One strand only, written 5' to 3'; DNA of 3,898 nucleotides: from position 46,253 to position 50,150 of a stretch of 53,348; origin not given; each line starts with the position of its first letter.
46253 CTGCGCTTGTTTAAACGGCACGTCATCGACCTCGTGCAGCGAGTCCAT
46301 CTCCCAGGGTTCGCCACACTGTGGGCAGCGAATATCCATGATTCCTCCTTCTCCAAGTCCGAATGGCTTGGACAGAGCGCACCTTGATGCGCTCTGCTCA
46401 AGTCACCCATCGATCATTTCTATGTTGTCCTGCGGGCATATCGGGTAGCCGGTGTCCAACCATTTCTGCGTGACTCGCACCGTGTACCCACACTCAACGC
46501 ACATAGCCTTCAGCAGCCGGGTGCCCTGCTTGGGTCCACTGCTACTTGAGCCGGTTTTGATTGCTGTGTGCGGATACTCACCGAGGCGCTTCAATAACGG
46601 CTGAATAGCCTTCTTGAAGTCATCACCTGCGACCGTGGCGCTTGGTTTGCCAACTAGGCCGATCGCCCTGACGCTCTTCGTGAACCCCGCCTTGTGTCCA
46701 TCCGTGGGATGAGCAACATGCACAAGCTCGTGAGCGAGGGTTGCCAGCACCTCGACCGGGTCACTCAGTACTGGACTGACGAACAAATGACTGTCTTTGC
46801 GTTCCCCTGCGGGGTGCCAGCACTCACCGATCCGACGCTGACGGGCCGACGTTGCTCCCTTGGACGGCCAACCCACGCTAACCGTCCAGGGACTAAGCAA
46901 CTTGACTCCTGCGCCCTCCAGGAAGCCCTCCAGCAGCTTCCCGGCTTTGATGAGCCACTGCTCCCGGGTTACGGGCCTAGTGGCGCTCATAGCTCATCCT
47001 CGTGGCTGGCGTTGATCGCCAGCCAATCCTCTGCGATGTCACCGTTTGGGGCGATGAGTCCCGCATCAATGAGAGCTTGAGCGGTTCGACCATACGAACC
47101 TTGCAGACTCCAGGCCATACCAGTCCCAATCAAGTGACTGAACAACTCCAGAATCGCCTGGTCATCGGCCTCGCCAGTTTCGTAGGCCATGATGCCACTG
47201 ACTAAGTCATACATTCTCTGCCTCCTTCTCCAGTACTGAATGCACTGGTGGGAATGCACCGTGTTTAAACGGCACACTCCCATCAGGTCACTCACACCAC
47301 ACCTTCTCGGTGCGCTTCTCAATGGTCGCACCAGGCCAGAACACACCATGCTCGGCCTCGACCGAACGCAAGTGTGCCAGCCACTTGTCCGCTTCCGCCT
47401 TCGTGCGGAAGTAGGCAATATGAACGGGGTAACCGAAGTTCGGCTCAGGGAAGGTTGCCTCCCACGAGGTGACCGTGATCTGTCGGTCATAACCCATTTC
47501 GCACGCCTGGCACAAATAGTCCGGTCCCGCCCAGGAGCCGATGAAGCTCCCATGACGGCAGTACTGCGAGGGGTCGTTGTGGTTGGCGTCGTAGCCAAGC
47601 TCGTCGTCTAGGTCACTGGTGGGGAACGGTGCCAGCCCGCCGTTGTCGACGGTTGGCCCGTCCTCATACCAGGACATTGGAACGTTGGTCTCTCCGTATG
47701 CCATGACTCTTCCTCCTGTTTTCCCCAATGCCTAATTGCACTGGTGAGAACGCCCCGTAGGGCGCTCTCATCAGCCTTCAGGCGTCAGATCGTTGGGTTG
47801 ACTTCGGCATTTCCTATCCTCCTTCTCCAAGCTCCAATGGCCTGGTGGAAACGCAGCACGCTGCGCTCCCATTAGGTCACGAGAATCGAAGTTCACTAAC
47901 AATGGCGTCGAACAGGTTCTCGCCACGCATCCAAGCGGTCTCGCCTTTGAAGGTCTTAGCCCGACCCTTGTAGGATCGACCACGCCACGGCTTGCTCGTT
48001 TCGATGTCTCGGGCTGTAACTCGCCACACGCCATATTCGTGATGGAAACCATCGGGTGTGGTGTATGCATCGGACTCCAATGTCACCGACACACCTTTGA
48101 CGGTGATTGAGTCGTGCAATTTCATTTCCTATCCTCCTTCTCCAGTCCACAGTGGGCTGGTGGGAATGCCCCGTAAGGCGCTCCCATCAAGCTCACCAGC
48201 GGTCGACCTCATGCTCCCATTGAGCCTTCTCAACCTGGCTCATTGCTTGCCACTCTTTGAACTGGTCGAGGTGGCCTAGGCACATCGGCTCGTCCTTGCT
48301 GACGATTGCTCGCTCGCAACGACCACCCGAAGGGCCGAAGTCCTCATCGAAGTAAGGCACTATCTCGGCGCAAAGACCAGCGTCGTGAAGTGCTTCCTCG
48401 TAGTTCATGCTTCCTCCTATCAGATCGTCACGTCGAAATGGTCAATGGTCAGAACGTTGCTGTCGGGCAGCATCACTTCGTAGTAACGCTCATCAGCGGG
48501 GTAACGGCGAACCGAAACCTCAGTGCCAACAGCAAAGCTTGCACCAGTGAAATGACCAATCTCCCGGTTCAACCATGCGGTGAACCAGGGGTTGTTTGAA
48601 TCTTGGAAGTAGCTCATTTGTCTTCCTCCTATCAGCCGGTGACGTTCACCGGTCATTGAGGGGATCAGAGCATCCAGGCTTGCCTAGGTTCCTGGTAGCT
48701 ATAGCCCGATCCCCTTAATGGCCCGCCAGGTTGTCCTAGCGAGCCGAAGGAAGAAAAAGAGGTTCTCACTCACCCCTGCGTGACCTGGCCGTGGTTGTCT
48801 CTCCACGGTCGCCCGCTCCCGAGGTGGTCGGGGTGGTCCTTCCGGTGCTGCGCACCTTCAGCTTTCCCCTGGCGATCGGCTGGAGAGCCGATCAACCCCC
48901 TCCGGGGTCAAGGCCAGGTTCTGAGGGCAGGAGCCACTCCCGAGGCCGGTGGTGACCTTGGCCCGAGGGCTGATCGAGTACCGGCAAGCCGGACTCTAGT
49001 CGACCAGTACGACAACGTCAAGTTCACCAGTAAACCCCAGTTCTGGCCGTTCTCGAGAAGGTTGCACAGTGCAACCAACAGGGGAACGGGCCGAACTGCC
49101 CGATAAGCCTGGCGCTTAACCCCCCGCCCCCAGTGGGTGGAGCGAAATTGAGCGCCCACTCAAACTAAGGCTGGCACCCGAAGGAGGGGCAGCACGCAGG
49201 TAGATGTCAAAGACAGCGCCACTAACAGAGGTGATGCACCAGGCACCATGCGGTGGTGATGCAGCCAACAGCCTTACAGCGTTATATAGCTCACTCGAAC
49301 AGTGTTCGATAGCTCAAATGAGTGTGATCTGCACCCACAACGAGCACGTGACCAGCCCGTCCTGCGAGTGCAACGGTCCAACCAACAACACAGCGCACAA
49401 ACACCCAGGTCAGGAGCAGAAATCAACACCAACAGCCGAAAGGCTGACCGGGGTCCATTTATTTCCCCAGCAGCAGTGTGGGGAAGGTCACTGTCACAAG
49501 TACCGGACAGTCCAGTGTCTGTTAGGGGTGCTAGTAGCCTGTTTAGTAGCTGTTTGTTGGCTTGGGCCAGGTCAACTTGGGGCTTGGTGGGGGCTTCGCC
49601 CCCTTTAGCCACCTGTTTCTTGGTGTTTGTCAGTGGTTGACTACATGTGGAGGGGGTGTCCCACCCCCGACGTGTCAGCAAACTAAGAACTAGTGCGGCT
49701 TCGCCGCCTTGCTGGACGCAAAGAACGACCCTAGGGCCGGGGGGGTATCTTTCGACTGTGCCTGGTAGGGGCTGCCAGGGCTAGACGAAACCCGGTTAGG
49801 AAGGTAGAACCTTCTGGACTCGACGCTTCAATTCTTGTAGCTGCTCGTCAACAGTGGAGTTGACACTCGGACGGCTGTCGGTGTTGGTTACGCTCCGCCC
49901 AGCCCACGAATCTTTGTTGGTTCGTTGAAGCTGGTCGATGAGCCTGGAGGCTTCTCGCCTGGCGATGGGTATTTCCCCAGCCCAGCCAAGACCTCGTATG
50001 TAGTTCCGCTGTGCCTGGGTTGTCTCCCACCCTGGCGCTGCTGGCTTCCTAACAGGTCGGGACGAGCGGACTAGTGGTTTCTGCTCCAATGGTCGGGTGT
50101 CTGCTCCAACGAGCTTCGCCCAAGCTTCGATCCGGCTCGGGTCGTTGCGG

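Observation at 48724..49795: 1.07-kb ORF-free, hairpin- and repeat-rich region upstream of the leftward block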

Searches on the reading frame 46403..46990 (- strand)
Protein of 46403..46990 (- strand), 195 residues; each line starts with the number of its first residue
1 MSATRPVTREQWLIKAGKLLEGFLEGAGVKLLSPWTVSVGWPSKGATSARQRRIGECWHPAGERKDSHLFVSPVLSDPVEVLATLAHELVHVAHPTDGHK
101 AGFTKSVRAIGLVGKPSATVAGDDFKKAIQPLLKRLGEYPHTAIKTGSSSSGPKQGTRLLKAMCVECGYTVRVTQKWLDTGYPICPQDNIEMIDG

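Call 10: search_protein_families(library=pfam, proteins=[window:46403-46990:-], max_evalue=0.01)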
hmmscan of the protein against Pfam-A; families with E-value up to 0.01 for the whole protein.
window:46403-46990:- (195 aa): 0 families

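Call 18: search_protein_families(library=phrogs, proteins=[window:46403-46990:-], max_evalue=0.001)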
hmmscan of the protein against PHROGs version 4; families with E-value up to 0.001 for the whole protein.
window:46403-46990:- (195 aa): 1 family
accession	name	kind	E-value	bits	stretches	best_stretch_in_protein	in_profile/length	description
phrog_6361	-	unknown function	4e-40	138.7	1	7-193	6-200/203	-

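Call 22: search_dna_similar(query=window:46403-46990:-, collection=phages, mode=protein, max_rows=25)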
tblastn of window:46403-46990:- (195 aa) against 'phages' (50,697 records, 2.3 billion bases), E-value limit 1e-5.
Records with a match: 164; places in all: 164; records where one place covers at least 80% of the query: 153.
Best place of each record, by identity: <60% 164.
By first word of the organism name: Arthrobacter 70; Microbacterium 45; Streptomyces 11; Bordetella 9; Pseudomonas 8; Escherichia 5; Dinoroseobacter 3; Enterobacter 2; Achromobacter 2; Burkholderia 2; and 7 more.
By host as written in the record: Arthrobacter globiformis B-2979 45; Microbacterium foliorum NRRL B-24224 19; Microbacterium foliorum NRRL B-24224 SEA 13; Streptomyces griseus ATCC 10137 10; Bordetella bronchiseptica ATCC 10580 9; Arthrobacter atrocyaneus NRRL B-2883 7; Arthrobacter globiformis NRRL B-2979 SEA 5; Escherichia coli 5; and 26 more.
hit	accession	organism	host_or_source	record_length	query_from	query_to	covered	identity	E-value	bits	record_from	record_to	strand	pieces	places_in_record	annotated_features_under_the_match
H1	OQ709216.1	Arthrobacter phage Emotion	Arthrobacter sulfureus NRRL B-14730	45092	3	194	98%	46.7%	8e-40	149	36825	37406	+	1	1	54: SprT-like protease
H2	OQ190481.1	Microbacterium phage Caron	Microbacterium sp. ISAT203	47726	1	186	95%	46.6%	2e-40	150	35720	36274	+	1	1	54: SprT-like protease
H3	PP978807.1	Arthrobacter phage Soondubu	Arthrobacter sulfureus ATCC 19098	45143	1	194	99%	44.0%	1e-36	140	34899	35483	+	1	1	42: SprT-like protease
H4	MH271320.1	Microbacterium phage Zeta1847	Microbacterium paraoxydans NWU1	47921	8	195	96%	45.3%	7e-36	137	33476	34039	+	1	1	45: SprT-like protease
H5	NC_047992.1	Microbacterium phage Zeta1847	Microbacterium paraoxydans NWU1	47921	8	195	96%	45.3%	7e-36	137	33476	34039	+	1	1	45: SprT-like protease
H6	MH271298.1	Microbacterium phage Floof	Microbacterium foliorum NRRL B-24224 SEA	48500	8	186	92%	47.5%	2e-34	134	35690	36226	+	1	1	53: SprT-like protease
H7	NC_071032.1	Arthrobacter phage Reedo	Arthrobacter globiformis B-2979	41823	4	194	98%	43.7%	3e-38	144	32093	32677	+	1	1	46: SprT-like protease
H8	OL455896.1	Arthrobacter phage Reedo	Arthrobacter globiformis B-2979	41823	4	194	98%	43.7%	3e-38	144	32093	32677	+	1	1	46: SprT-like protease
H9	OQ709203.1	Arthrobacter phage MaGuCo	Arthrobacter globiformis B-2979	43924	8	194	96%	44.6%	8e-37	140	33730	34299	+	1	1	44: SprT-like protease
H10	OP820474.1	Arthrobacter phage Tuck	Arthrobacter globiformis B-2979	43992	8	194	96%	44.6%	2e-36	139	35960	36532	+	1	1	50: SprT-like protease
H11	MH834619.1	Arthrobacter phage Maureen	Arthrobacter globiformis NRRL B-2979 SEA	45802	8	194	96%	44.6%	1e-35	137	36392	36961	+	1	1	49: SprT-like protease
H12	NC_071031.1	Arthrobacter phage KeAlii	Arthrobacter globiformis NRRL B-2979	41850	8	194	96%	44.0%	4e-38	144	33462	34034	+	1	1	44: SprT-like protease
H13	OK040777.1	Arthrobacter phage KeAlii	Arthrobacter globiformis NRRL B-2979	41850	8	194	96%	44.0%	4e-38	144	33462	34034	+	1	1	44: SprT-like protease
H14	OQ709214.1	Arthrobacter phage ObiToo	Arthrobacter globiformis B-2979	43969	8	194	96%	44.0%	2e-37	142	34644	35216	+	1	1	52: SprT-like protease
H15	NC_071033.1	Arthrobacter phage Crewmate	Arthrobacter globiformis B-2979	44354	8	194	96%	44.0%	3e-37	141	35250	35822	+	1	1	53: SprT-like protease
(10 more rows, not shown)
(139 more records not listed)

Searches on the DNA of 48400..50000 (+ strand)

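Call 4: search_dna_similar(query=window:48600-49850:+, collection=phages, mode=near, max_rows=30)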
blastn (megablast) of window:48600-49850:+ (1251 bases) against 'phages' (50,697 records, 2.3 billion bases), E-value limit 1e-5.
No match.

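Call 7: search_dna_similar(query=window:48600-49850:+, collection=phages, mode=distant, max_rows=30)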
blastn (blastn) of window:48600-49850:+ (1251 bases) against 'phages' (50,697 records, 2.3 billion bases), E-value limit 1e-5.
No match.
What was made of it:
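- Tried and rejected: The region has no match in 50,697 GenBank phages, near or distant (calls 4, 7).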

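Call 8: search_rna_families(source=window, start=48400, end=50000, threshold=evalue, max_evalue=10)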
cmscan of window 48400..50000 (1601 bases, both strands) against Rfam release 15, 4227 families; matches with E-value up to 10: 2.
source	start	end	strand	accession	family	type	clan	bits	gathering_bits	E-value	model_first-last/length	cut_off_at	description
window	48518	48591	+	RF00767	mir-150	Gene; miRNA;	-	20.8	55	0.34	1-82/82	no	mir-150 microRNA precursor family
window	48936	49022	-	RF02464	Ms_AS-4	Gene; sRNA;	-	18.9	50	4.2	1-82/82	no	Actinobacteria sRNA Ms_AS-4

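Call 79: build_rna_model(alignment_id=A4, structure=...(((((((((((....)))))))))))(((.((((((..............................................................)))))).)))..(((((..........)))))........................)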
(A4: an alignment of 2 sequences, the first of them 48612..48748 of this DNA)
Model R1 built from alignment A4 (2 sequences, 157 columns); structure: as given.
model positions 157; base pairs 25; branch points 2; effective number of sequences 1.43; information 0.59 bits per position. Calibrated on 0.2 Mb of random sequence (short: E-values are rough).
structure used (alignment columns):
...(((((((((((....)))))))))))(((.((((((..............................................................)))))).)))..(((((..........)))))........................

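Call 80: search_with_rna_model(model_id=R1, source=window, max_evalue=10, show_alignments=4)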
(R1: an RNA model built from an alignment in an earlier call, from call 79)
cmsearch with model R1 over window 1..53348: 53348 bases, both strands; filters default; matches with E-value up to 10: 4.
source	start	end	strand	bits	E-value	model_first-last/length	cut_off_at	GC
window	45935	46087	-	172.6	1.1e-56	1-157/157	no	0.58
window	48612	48748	-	152.6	5.5e-50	1-157/157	no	0.57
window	48631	48763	+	22.6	2.5e-06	1-157/157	no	0.56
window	45954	46104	+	14.4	0.0014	1-157/157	no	0.56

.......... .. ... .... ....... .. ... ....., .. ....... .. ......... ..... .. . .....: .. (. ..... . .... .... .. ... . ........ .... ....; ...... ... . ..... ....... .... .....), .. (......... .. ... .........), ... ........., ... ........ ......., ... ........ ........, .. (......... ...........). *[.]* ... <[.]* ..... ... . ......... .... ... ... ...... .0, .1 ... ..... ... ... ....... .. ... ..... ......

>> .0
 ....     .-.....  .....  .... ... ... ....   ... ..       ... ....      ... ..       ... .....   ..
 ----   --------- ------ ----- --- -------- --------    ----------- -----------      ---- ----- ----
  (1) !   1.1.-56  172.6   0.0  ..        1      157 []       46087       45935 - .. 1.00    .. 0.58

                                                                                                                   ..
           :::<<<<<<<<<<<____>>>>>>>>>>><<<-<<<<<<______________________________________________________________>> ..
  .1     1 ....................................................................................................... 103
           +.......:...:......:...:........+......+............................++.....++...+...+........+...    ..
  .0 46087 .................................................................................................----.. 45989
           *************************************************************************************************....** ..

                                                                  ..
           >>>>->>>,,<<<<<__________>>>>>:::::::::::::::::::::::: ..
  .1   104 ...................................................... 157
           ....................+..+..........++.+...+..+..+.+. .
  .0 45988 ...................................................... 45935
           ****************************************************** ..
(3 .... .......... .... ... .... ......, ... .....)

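Call 81: search_with_rna_model(model_id=R1, sources=[L006, L007, L008, L009, L010, L011, L012, L013, L014, L015, L016, L017, L018, L019, L020, L021, L022, L023, L024, L025, L026, L027, L028, L029, L030, L031, L032, L033, L034, L035, L036, L037, L038, L039, L040, L041, L042, L043, L044, L045, L046, L047, L048, L049, L050, L051, L052, L053, L054, L055, L056, L057, L058, L059, L060, L061, L062, L063, L064, L065, L066, L067, L068, L069, L070, L071, L072, L073, L074, L075, L076, L077, L078, L079, L080, L081, L082, L083, L084, L234, L235, L236, L237], max_evalue=1, show_alignments=3)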
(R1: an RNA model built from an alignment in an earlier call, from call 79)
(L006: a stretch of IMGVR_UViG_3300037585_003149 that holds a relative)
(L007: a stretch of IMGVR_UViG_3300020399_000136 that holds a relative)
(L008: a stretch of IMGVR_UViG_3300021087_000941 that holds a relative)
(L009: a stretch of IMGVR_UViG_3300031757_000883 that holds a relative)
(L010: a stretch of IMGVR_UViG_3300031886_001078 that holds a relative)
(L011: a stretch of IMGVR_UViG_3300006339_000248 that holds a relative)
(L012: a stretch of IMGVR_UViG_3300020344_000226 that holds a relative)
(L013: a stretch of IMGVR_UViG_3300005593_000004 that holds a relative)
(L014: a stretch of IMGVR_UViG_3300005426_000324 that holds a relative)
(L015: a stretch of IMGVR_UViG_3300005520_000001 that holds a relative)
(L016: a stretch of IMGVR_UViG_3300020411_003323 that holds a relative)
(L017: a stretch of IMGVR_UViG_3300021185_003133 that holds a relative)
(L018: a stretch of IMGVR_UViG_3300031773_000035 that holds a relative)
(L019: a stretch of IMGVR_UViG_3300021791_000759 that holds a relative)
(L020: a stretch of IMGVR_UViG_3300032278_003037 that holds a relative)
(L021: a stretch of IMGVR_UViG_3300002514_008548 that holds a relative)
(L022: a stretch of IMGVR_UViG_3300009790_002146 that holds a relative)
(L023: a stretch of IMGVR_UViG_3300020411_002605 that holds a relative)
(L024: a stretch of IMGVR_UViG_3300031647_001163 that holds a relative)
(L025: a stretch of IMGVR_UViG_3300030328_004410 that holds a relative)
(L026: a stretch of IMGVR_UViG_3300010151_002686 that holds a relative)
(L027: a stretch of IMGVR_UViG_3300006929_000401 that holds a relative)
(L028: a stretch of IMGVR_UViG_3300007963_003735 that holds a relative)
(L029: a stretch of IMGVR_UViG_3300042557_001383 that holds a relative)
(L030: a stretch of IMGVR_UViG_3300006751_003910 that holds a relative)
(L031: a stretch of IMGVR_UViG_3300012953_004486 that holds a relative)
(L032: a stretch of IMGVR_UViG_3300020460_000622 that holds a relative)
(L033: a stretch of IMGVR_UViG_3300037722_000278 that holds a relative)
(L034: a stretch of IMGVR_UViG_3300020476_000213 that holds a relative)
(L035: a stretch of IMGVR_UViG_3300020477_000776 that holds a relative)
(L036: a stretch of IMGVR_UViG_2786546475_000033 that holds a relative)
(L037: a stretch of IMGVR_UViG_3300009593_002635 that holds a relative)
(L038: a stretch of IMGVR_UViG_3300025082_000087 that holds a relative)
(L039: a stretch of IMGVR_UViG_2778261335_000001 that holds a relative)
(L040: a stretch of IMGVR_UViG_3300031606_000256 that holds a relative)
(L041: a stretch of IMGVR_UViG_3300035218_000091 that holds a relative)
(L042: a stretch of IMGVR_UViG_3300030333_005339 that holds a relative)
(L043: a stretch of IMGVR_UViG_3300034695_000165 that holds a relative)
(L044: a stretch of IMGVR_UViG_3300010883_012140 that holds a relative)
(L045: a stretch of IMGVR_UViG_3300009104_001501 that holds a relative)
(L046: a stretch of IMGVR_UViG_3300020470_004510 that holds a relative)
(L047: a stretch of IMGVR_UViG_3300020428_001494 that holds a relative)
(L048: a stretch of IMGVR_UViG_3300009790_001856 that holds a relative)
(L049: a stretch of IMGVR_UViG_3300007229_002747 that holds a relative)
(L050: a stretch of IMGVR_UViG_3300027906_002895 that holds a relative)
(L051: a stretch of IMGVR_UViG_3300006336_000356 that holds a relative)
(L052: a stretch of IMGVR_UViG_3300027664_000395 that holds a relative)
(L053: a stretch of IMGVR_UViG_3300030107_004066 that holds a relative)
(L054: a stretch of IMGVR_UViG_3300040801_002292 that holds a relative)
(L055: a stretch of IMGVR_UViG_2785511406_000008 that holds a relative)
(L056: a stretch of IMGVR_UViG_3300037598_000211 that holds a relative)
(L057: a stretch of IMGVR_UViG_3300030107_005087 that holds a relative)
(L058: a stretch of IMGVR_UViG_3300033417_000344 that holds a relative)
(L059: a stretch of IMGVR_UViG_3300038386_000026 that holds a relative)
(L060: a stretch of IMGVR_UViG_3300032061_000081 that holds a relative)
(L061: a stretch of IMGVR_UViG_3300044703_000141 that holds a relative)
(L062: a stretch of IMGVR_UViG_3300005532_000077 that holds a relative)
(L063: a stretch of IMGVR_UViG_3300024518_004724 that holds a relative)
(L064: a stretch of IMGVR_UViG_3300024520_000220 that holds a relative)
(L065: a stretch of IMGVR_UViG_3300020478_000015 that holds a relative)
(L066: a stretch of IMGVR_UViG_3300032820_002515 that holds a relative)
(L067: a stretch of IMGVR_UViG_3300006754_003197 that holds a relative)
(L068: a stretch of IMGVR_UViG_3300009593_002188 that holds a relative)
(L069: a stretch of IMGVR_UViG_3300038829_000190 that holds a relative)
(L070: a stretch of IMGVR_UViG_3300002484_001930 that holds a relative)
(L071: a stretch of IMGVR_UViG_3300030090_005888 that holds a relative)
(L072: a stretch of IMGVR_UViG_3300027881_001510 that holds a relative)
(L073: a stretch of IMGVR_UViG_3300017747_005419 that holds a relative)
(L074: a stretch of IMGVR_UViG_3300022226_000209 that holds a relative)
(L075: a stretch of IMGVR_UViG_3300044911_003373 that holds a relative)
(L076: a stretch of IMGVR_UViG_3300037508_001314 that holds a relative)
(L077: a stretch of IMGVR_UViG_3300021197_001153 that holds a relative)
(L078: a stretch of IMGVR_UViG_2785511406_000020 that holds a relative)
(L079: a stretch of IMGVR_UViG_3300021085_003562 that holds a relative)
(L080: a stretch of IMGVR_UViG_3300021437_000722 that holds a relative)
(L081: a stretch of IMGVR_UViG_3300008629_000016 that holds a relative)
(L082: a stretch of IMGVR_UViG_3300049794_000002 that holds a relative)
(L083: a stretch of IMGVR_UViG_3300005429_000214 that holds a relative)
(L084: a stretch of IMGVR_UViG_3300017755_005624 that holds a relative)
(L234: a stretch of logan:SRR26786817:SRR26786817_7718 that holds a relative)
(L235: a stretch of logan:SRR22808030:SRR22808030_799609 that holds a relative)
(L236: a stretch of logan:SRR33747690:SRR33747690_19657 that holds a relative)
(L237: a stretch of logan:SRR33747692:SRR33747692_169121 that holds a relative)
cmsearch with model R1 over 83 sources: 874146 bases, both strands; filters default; matches with E-value up to 1: 0.
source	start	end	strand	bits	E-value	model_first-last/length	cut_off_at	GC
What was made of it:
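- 48612..48748 (-): Structured leader element 'R1', copy 1. It has an 11-bp hairpin H1, a long-range helix H2 closing a variable hairpin, a 7-bp hairpin H3, then CUGA and the SD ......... of the first leftward gene. The CM finds only these two copies (calls 80, 81).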
